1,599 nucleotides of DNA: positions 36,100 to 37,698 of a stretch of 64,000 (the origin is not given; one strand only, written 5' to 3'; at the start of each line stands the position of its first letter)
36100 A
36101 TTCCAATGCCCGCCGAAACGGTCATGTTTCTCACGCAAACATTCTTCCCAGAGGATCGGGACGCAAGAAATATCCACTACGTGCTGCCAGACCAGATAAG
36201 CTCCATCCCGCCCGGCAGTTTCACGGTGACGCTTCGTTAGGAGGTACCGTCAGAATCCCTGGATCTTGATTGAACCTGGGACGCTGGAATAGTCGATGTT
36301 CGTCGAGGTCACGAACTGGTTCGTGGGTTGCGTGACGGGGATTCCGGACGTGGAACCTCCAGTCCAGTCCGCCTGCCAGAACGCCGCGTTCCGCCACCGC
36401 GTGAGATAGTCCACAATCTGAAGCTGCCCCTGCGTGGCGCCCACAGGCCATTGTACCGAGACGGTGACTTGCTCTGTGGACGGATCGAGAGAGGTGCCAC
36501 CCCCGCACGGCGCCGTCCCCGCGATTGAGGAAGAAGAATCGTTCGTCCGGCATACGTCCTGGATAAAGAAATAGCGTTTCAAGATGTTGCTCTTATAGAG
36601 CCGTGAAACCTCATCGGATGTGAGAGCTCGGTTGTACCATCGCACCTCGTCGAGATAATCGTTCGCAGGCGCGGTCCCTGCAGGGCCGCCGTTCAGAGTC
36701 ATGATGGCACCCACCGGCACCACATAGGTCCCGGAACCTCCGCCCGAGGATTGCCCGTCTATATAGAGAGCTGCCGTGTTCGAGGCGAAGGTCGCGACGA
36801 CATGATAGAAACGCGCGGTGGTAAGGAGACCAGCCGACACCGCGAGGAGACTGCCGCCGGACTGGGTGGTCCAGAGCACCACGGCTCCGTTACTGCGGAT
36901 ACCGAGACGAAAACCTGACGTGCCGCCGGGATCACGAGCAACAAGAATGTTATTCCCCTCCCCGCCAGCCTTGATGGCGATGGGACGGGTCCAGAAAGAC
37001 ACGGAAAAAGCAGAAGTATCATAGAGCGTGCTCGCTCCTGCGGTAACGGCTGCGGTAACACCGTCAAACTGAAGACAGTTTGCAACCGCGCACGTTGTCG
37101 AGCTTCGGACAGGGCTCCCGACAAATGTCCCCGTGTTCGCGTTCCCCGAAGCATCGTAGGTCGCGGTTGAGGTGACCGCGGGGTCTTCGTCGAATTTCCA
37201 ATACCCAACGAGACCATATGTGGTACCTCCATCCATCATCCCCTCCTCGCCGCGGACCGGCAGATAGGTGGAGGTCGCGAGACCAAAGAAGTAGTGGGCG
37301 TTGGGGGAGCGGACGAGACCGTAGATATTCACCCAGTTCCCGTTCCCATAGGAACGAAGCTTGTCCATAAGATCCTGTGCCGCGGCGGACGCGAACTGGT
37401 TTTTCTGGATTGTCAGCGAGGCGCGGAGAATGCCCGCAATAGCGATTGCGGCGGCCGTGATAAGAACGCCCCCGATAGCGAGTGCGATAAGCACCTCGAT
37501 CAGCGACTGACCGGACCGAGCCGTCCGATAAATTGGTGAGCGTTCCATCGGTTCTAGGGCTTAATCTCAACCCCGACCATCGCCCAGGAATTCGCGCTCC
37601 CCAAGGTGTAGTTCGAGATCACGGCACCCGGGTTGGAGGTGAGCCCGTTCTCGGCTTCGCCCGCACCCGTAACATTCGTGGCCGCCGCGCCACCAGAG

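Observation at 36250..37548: Pseudopilin carrying a laminin-G/ConA-like lectin domain: candidate pilus-tip adhesin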

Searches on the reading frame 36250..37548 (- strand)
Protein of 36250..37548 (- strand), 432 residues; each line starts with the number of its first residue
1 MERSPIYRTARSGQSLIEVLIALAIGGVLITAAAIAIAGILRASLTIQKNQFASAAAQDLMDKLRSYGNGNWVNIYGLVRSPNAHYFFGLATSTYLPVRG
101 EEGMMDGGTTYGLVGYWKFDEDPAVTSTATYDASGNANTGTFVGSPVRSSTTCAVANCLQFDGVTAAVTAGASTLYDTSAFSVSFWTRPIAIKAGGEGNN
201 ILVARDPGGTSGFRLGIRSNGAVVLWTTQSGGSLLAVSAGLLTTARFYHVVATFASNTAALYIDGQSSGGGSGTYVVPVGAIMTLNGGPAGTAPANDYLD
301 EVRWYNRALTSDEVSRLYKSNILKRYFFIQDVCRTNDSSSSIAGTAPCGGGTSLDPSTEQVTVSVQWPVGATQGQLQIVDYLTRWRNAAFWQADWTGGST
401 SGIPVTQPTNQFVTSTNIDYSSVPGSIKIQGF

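Call 3: search_protein_families(library=pfam, proteins=[window:36250-37548:-], max_evalue=0.01)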
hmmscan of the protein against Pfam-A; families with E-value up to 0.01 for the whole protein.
window:36250-37548:- (432 aa): 2 families
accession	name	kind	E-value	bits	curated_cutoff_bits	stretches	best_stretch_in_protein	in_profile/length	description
PF13385.13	Laminin_G_3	-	8.7e-22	78.3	27.6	1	162-315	1-151/151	Concanavalin A-like lectin/glucanases superfamily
PF07963.17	N_methyl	-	9e-06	25.5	21.2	1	10-33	3-26/27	Prokaryotic N-terminal methylation motif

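Call 8: find_homologous_proteins(query=window:36250-37548:-, max_evalue=0.001)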
Query window:36250-37548:- (432 aa): 32 proteins with E <= 0.001 among 8000 candidates.
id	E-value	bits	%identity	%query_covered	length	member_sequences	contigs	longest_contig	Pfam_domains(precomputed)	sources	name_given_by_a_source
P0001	1.7e-282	955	100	100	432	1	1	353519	PF07963.18,PF13385.14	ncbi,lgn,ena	-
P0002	3.8e-94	334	41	99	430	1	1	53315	PF07963.18,PF13385.14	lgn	-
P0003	5.2e-93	330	42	98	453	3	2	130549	PF07963.18,PF13385.14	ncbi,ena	-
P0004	2.3e-92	328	41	98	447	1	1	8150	PF07953.21,PF13385.14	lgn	-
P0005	1.2e-88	316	40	98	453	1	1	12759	PF07953.21,PF13385.14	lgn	-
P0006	3.6e-78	281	36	98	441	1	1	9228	PF07963.18,PF13385.14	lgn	-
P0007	2.1e-77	279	40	97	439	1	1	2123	PF13385.14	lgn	-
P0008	4.4e-76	275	37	96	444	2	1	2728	PF13385.14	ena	-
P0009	4.5e-76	275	40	98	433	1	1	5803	PF07963.18,PF13385.14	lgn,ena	-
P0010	7.4e-74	267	37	96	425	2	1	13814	PF13385.14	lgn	-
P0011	2.9e-70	255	38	98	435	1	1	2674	PF13385.14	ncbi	-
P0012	1.7e-65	240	36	97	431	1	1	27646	PF07963.18,PF07953.21,PF13385.14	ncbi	-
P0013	6.3e-56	208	33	97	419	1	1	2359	PF07963.18,PF13385.14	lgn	-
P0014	1.5e-53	200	32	98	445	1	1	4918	PF07963.18,PF13385.14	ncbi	-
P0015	1.5e-45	174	34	92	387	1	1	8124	PF07963.18,PF13385.14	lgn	-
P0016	8.5e-33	132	38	51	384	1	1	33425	PF07963.18,PF07953.21,PF13385.14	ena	-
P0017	1.2e-25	108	30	48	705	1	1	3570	PF07953.21,PF00354.25,PF13385.14,PF02973.23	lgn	-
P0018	3.2e-18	84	30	50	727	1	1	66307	PF22925.4,PF07953.21,PF06439.19,PF13385.14,PF02973.23,PF02210.32,PF00054.31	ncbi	-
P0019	2.3e-16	78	32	48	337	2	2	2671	PF13385.14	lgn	-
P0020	7.3e-15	73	44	25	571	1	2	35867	PF13385.14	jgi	jgi:prepilin-type N-terminal cleavage/methylation domain-containing protein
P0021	2.9e-14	71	35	47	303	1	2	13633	PF07953.21,PF13385.14,PF02210.32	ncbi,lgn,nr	ncbi:LamG domain-containing protein [Candidatus Saccharibacteria bacterium]|nr:MAG: LamG domain-cont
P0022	3.2e-14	71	31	48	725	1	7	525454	PF22925.4,PF13385.14,PF02210.32,PF00054.31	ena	-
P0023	6.9e-14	70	35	47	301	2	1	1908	PF07953.21,PF13385.14,PF02210.32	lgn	-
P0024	7.4e-14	70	30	51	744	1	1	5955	PF07953.21,PF13385.14,PF02973.23,PF02210.32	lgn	-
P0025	3.1e-13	68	30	48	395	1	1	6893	PF13385.14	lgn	-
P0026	3.0e-11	61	32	49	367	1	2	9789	PF13385.14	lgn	-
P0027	1.2e-9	56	32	48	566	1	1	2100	PF07953.21,PF13385.14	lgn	-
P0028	2.0e-7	48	27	48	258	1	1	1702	PF13385.14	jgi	-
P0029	2.7e-6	45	28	49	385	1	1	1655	PF13385.14,PF02973.23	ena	-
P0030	4.7e-6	44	24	55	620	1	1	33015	PF13385.14,PF02210.32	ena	-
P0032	6.4e-4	37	26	49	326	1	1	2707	PF13240.12,PF07953.21,PF12773.14,PF13385.14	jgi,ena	-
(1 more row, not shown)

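Call 9: search_solved_structures(query=window:36250-37548:-, max_evalue=1, show_alignments=2)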
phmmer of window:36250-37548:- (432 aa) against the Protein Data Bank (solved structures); distinct sequences matched with E-value up to 1: 9.
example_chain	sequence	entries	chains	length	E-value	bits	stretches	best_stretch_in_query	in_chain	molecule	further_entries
4qvs_A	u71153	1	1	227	1.2e-05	27.6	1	117-307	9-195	S-layer domain-containing protein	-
1wcs_A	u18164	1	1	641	0.0015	20.7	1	236-320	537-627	SIALIDASE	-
1n1s_A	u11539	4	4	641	0.0015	20.7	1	236-320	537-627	Sialidase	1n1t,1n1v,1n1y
2a75_A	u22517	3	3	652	0.0017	20.6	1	236-320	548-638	sialidase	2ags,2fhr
1mz5_A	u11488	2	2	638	0.0018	20.5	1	236-320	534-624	sialidase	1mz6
1s0i_A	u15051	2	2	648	0.021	17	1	233-321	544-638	trans-sialidase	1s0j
1mr5_A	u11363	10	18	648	0.022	16.9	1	233-321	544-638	trans-sialidase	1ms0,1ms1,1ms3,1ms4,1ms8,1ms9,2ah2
3pjq_A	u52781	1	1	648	0.022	16.9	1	233-321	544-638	Trans-sialidase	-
1ms5_A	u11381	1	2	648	0.022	16.9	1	233-321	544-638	trans-sialidase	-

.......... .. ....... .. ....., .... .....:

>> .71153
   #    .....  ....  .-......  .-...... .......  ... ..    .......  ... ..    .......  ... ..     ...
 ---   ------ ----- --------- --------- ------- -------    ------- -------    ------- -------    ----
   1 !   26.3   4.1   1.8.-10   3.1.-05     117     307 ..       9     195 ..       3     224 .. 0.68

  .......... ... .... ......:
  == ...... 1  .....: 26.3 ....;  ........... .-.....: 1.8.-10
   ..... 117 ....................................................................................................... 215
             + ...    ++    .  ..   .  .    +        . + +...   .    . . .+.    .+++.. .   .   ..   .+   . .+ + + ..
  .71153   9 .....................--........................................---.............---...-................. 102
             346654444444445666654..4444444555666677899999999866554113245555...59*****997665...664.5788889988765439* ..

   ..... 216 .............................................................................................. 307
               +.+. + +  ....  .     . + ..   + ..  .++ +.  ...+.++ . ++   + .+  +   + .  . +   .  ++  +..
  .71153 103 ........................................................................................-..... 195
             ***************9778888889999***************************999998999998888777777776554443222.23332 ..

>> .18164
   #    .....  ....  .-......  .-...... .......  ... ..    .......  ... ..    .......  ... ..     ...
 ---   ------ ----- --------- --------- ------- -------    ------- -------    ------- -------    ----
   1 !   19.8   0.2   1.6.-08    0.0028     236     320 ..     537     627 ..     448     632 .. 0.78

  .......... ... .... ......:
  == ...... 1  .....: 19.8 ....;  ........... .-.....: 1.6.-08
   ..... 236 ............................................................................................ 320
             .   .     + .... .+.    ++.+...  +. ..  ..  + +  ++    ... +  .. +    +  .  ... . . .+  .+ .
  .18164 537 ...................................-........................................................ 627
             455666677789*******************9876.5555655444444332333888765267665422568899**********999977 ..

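Call 11: find_encoding_contigs(protein=P0001, flank=3000, max_places=2)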
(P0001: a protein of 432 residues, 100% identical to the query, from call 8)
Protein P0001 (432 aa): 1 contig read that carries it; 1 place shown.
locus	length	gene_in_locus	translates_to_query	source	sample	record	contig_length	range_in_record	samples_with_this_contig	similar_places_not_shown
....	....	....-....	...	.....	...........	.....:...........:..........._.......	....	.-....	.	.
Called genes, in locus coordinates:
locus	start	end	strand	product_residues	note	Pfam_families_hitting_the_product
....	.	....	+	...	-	?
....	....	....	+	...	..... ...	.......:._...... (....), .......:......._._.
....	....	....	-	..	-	?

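Call 20: find_related_loci(query=A1, collection=genome_contigs, flank=10000)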
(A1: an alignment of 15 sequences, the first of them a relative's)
Query A1 (432 aa) in genome_contigs; peptide patterns used: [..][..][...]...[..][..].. (x = any residue, [..] = any of these).
600 stretches matched a pattern (row limit reached: there are more); 407 encode a relative of the query (tblastn E <= 1e-3); the best 80 are kept; 80 distinct loci.
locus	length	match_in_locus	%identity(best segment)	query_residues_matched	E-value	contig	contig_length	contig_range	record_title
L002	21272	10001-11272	42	12-432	2e-91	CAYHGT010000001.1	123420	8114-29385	MAG TPA_asm: uncultured Candidatus Saccharibacteria bacterium isolate ERP119705_co11_448 genome assembly, contig: NODE_5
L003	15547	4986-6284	41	11-432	2e-91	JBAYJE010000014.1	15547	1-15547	MAG: Candidatus Paceibacterota bacterium isolate SO_2016_GW1_48 scaffold06536_OW334_2016, whole genome shotgun sequence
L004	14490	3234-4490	38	11-430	1e-89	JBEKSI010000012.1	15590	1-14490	MAG: Minisyncoccia bacterium isolate SPRUCE 530 SPRUCE_530_12, whole genome shotgun sequence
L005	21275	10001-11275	42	10-430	1e-87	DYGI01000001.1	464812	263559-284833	MAG TPA_asm: Candidatus Microgenomatus sp. isolate BE2012_3_53_27 Afr_mines_BE2012_4_length_464812_cov_11_415247, whole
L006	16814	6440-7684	39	11-432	8e-87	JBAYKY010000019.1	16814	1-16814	MAG: Candidatus Paceibacterota bacterium isolate SO_2016_GW1_90 scaffold05893_OW334_2016, whole genome shotgun sequence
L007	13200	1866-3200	39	1-432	1e-84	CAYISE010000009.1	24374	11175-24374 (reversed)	MAG TPA_asm: uncultured Candidatus Saccharibacteria bacterium isolate ERP119705_co3_567 genome assembly, contig: NODE_22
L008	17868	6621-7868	41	12-429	2e-80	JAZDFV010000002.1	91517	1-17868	MAG: Candidatus Jorgensenbacteria bacterium isolate MEGAHIT-group-0.224 k141_8566400, whole genome shotgun sequence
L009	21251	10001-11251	37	10-432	1e-79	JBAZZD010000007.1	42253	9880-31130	MAG: Candidatus Paceibacterota bacterium isolate SO_2017_GW1_98 NODE_4343_length_42253_cov_5.051037_OW334_2017, whole ge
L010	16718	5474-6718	38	10-432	1e-77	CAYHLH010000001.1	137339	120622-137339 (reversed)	MAG TPA_asm: uncultured Candidatus Saccharibacteria bacterium isolate ERP119705_co13_68 genome assembly, contig: NODE_12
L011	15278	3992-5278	43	10-432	7e-106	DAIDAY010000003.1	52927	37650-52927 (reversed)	MAG TPA_asm: bacterium isolate clean1852 NODE_3_length_52927_cov_7.217367, whole genome shotgun sequence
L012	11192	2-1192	36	29-432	7e-76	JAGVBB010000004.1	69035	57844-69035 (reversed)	MAG: Candidatus Paceibacterota bacterium isolate DeMMO6_41 c_000000030023, whole genome shotgun sequence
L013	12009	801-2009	36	11-429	8e-71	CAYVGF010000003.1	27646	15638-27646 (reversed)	MAG TPA_asm: uncultured Candidatus Saccharibacteria bacterium isolate SRP216583_co2_249 genome assembly, contig: NODE_10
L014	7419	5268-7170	37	9-432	1e-69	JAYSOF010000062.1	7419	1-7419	MAG: bacterium isolate GFS_11017 GFS_11017_61, whole genome shotgun sequence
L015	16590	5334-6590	37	11-432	7e-66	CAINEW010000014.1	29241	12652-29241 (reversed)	uncultured bacterium isolate LaPlata_bin-0818 genome assembly, contig: bin-0818:14/29, whole genome shotgun sequence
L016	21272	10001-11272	33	11-432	2e-62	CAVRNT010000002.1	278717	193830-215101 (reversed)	MAG: uncultured bacterium isolate MFD03726.bin.1.17 genome assembly, contig: contig_42607, whole genome shotgun sequence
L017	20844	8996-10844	34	1-418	1e-56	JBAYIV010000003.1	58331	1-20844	MAG: Candidatus Paceibacterota bacterium isolate SO_2016_GW1_39 scaffold01089_OW334_2016, whole genome shotgun sequence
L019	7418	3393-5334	34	11-423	1e-49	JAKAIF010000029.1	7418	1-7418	MAG: bacterium isolate WY3.bin166 NODE_19558_length_7418_cov_1.628309, whole genome shotgun sequence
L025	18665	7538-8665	33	34-432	6e-54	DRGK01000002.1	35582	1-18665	MAG TPA_asm: Candidatus Jorgensenbacteria bacterium isolate HyVt-344 HyVt-344_k145_179869, whole genome shotgun sequence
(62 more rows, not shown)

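Call 22: predict_structure(alignment_id=A1)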
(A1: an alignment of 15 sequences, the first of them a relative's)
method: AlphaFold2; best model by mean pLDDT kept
length: 432 residues; sequences in the alignment: 15
mean_pLDDT: 64.6   pTM: 0.59
mean pLDDT of the five models: 64.6, 63.9, 63.2, 59.1, 56.2
residues with pLDDT >= 90: 24; 70-90: 172; 50-70: 131; < 50: 105
segments of 3 or more residues with pLDDT < 50: 1-14, 31-34, 36-42, 90-93, 120-138, 289-294, 387-432
pLDDT, mean of each block of 10 residues (from residue 1): 38 54 59 45 61 76 75 74 76 61 69 66 37 45 54 55 59 62 82 57 60 70 74 82 79 90 91 74 57 58 84 86 82 78 83 81 79 78 56 34 34 32 36 32
secondary structure, 60 per line:
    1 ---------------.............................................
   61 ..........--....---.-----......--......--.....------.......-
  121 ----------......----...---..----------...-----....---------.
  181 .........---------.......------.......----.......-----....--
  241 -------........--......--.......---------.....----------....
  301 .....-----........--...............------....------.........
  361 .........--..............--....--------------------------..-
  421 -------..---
elements in order: H16-70 H73-76 E86-91 E94-99 E102-106 E113-119 H133-136 E141-143 E159-161 E167-170 E180-189 E199-205 E212-218 E223-229 E235-238 E248-255 E258-263 E266-272 E282-286 E297-305 H311-318 E321-335 E342-345 E352-369 E372-385 E388-391

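Call 24: find_homologous_proteins(query=A1, max_evalue=1e-10)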
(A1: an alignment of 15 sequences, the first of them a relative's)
Query A1 (15 sequences) (432 aa, profile of the alignment): 70 proteins with E <= 1e-10 among 8000 candidates.
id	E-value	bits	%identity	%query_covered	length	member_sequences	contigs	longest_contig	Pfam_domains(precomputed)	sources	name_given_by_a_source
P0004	1.2e-191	655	41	98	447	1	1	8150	PF07953.21,PF13385.14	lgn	-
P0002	5.2e-191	653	41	99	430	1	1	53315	PF07963.18,PF13385.14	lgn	-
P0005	5.0e-184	630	40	98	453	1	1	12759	PF07953.21,PF13385.14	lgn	-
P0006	1.3e-177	609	36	98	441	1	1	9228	PF07963.18,PF13385.14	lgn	-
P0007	6.4e-175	600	40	97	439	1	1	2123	PF13385.14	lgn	-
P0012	2.8e-165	568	36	97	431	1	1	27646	PF07963.18,PF07953.21,PF13385.14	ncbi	-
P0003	3.2e-165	568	42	98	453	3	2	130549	PF07963.18,PF13385.14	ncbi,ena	-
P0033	8.6e-164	564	38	98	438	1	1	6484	PF07963.18,PF13385.14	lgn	-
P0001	1.2e-163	563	100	100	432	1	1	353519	PF07963.18,PF13385.14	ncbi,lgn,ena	-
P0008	2.6e-161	555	37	96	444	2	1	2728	PF13385.14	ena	-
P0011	4.9e-161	554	38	98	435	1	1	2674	PF13385.14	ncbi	-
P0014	2.3e-160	552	32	98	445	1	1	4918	PF07963.18,PF13385.14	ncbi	-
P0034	2.9e-157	542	37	99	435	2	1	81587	PF13385.14,PF02210.32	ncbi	ncbi:MAG: LamG-like jellyroll fold domain-containing protein [Patescibacteria group bacterium]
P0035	3.7e-157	542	43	98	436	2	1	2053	PF07963.18,PF13385.14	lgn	-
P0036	3.1e-155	535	35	98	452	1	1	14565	PF07963.18,PF13385.14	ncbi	-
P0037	4.9e-153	528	37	98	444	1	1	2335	PF13385.14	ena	-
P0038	1.5e-152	526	38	97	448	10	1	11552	PF13385.14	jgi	-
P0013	1.5e-150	520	33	97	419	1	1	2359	PF07963.18,PF13385.14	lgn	-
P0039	2.7e-149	516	37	96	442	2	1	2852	PF13385.14,PF02973.23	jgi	jgi:type II secretory pathway pseudopilin PulG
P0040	4.9e-147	508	40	98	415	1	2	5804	PF07963.18,PF13385.14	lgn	-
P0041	5.8e-145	501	37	100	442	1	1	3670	PF07963.18,PF13385.14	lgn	-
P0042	1.7e-141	490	37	99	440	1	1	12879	PF07963.18,PF13385.14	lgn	-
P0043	1.2e-140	487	46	98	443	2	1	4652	PF13385.14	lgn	-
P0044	1.9e-140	487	37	98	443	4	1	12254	PF07963.18,PF13385.14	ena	-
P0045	2.8e-138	479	37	98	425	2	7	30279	PF07963.18,PF13385.14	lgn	-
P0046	1.7e-135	470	37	98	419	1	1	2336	PF13385.14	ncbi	-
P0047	1.9e-135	470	37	97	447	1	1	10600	PF07963.18,PF13385.14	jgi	jgi:prepilin-type N-terminal cleavage/methylation domain-containing protein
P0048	2.0e-134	467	36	98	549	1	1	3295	PF07963.18,PF13385.14,PF13366.13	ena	-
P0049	8.3e-132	458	43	98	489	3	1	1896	PF13385.14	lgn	-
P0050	1.0e-131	458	36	98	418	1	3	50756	PF13385.14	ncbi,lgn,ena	ncbi:MAG: LamG-like jellyroll fold domain-containing protein [Patescibacteria group bacterium]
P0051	4.4e-112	393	32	98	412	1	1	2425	PF13385.14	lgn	-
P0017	1.1e-88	316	30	48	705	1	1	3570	PF07953.21,PF00354.25,PF13385.14,PF02973.23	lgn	-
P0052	3.0e-80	288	26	56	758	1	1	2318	PF07953.21,PF06439.19,PF00354.25,PF13385.14,PF02973.23,PF02210.32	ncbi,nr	ncbi:MAG: LamG domain-containing protein, partial [Planctomycetales bacterium]|nr:LamG domain-contai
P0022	8.1e-69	251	31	48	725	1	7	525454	PF22925.4,PF13385.14,PF02210.32,PF00054.31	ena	-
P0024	1.8e-68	249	30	51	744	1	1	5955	PF07953.21,PF13385.14,PF02973.23,PF02210.32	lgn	-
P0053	3.3e-64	235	27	48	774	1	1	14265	PF22925.4,PF07953.21,PF13385.14,PF02973.23,PF10102.15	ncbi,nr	ncbi:DUF2341 domain-containing protein, partial [Candidatus Roizmanbacteria bacterium]|nr:DUF2341 do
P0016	1.6e-63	233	38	51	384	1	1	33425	PF07963.18,PF07953.21,PF13385.14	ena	-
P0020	1.2e-51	194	44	25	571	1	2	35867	PF13385.14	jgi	jgi:prepilin-type N-terminal cleavage/methylation domain-containing protein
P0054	3.0e-49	186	28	56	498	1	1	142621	PF13385.14,PF02210.32,PF00054.31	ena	-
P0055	1.4e-48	184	29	44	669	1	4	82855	PF22925.4,PF07953.21,PF13385.14,PF02973.23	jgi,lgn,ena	-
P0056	6.2e-48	182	28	41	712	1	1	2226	PF07953.21,PF13385.14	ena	-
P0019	5.0e-39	152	32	48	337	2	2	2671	PF13385.14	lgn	-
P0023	1.0e-38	151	35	47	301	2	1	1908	PF07953.21,PF13385.14,PF02210.32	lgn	-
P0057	7.3e-35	139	28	51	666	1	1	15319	PF22925.4,PF07953.21,PF13385.14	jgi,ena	-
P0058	1.4e-34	138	21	49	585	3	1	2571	PF22925.4,PF00354.25,PF13385.14,PF18962.8,PF02973.23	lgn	-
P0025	1.4e-33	134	30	48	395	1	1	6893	PF13385.14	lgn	-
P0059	2.2e-33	134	29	49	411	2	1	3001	PF07963.18,PF13385.14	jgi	-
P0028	7.7e-32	129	27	48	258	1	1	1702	PF13385.14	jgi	-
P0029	5.1e-31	126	28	49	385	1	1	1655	PF13385.14,PF02973.23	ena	-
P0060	5.4e-31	126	30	49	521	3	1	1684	PF13385.14,PF02210.32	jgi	jgi:hypothetical protein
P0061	2.0e-25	108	25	31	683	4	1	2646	PF07953.21,PF00354.25,PF13385.14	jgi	jgi:hypothetical protein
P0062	2.6e-24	104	38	16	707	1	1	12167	PF13385.14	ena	-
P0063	2.6e-23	101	26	59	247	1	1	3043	PF13385.14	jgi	jgi:hypothetical protein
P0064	2.5e-20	91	26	52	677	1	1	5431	PF14099.14,PF13385.14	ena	-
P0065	5.9e-19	86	29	14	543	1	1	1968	PF13385.14,PF18962.8,PF02973.23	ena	-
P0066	1.5e-18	85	25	55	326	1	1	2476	PF13385.14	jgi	jgi:hypothetical protein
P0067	1.8e-18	85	28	49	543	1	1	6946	PF13385.14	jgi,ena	jgi:hypothetical protein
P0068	9.6e-18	82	27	40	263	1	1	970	PF13385.14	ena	-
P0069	1.9e-17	81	23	49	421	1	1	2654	PF13385.14,PF18962.8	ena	-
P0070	3.5e-16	77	26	46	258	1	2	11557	PF13385.14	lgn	-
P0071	9.4e-16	76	21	48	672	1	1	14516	PF07679.23,PF13385.14,PF01471.24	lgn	-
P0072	4.8e-15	73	24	48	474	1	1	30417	PF13385.14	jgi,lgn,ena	-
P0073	9.3e-15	72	50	6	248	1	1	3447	PF13385.14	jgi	-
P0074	1.5e-14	72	32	35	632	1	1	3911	PF13895.13,PF13927.13,PF13385.14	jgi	-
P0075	1.0e-12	66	30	47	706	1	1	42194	PF23376.2,PF13385.14,PF00041.28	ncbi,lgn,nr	ncbi:MAG: cell wall-binding protein [Myxococcales bacterium]|nr:cell wall-binding protein [Myxococca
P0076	1.5e-12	65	29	62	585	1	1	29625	PF13385.14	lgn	-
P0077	1.8e-12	65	25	37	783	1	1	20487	PF12768.14,PF13385.14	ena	-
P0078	2.9e-12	64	24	48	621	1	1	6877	PF19190.7,PF13715.13,PF22076.3,PF13385.14,PF13004.14,PF17802.8,PF13620.13,PF22544.3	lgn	-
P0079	4.3e-12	64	42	6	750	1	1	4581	PF21722.5,PF13385.14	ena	-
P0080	2.9e-11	61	31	21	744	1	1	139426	PF13385.14,PF02018.24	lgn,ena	-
